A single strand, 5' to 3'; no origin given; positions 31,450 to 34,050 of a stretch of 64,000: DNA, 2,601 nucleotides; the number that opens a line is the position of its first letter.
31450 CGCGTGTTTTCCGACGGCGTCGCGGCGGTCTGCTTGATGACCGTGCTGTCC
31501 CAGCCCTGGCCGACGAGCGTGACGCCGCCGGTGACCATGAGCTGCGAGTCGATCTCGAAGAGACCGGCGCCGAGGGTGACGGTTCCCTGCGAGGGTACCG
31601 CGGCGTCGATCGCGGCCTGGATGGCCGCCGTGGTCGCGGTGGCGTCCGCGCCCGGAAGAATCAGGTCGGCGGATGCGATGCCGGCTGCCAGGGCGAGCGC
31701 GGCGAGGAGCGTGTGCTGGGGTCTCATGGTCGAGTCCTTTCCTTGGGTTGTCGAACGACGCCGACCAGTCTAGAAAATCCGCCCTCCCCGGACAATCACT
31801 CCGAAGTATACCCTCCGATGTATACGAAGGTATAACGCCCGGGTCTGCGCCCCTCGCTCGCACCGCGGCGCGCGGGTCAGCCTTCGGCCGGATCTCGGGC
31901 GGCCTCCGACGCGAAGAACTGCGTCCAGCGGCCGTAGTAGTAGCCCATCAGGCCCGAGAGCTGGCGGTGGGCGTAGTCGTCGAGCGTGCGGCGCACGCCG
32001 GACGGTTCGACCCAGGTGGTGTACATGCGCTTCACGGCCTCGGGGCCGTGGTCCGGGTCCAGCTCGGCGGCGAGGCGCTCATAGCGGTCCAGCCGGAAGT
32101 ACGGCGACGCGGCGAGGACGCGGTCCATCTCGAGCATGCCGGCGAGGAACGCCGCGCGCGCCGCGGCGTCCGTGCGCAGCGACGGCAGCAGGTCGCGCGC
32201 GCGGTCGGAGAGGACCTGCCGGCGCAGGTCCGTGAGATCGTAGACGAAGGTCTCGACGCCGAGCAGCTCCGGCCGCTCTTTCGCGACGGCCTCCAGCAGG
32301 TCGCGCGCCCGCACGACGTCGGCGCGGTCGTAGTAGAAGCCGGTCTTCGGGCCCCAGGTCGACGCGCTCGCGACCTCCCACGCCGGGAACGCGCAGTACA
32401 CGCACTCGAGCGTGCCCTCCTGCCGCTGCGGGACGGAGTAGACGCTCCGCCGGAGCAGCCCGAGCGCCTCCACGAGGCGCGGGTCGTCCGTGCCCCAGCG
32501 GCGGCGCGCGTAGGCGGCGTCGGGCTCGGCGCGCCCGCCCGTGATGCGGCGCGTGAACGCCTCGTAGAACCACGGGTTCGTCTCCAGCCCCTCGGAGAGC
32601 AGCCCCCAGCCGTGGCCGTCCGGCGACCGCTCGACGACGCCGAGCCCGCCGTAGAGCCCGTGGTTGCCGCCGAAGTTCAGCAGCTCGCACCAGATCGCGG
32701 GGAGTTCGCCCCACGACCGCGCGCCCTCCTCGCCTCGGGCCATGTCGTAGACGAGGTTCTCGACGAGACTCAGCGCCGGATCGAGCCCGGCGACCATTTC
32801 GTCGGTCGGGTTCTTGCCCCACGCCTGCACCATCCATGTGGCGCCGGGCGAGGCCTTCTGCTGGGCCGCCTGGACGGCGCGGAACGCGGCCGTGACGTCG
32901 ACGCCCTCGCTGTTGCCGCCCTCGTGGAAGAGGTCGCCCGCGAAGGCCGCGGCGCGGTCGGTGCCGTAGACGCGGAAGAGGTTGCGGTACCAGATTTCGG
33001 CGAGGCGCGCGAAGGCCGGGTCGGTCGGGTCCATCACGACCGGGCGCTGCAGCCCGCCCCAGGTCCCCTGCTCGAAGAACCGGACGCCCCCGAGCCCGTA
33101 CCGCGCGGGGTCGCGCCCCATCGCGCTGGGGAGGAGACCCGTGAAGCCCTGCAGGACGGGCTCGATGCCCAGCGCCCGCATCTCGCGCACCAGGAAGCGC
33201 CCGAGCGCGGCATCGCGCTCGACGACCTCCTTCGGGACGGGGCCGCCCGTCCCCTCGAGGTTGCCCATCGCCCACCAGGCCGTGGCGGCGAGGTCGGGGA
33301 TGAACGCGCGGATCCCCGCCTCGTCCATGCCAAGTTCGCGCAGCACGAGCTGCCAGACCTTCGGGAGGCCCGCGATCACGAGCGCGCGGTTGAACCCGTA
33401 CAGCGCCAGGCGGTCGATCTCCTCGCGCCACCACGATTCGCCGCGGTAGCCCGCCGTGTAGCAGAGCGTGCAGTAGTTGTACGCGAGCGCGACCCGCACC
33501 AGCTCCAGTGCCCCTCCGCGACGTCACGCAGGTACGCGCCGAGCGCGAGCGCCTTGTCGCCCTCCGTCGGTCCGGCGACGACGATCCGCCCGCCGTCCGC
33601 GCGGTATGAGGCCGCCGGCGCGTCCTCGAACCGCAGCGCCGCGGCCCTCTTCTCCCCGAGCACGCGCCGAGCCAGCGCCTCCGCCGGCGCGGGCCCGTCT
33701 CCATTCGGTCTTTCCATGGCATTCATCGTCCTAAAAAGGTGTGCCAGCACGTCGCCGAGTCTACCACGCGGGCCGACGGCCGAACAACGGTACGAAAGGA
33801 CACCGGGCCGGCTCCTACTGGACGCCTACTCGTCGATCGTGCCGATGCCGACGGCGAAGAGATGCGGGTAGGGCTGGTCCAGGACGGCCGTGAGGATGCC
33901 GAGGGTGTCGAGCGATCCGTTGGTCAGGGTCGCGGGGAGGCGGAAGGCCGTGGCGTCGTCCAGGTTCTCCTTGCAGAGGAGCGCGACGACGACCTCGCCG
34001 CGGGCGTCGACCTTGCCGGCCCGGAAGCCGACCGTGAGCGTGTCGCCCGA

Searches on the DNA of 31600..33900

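Call 79: search_rna_families(source=window, start=31600, end=33900, threshold=evalue, max_evalue=1)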
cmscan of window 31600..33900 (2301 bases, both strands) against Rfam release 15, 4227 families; matches with E-value up to 1: 0.
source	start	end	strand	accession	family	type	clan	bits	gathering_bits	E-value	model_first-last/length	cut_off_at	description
